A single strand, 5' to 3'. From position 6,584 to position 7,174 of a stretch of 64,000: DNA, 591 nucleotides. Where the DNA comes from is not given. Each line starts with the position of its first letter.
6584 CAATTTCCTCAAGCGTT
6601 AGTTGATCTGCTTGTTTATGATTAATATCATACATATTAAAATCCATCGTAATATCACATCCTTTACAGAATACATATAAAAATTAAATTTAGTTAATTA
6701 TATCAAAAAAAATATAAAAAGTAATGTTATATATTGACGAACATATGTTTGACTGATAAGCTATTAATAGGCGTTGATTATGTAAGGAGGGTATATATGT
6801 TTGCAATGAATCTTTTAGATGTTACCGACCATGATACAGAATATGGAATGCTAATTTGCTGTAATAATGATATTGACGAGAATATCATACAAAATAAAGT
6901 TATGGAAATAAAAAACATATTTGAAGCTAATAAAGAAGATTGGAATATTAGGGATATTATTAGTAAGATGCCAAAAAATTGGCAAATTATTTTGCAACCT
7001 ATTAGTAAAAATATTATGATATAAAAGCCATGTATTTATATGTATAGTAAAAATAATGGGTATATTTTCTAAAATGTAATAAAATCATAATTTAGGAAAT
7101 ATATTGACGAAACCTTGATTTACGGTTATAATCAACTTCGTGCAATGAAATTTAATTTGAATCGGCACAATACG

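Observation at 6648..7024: LexA-box-like palindrome inside an R-M cassette, identical in class to the recA SOS box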

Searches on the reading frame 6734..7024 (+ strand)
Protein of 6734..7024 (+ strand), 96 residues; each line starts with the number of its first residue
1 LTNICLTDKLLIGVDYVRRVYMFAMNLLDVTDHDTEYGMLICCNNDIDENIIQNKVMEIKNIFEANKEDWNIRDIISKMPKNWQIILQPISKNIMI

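Call 4: search_protein_families(library=pfam, proteins=[window:6734-7024:+], max_evalue=0.1)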
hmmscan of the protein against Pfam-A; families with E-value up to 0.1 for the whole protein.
window:6734-7024:+ (96 aa): 0 families
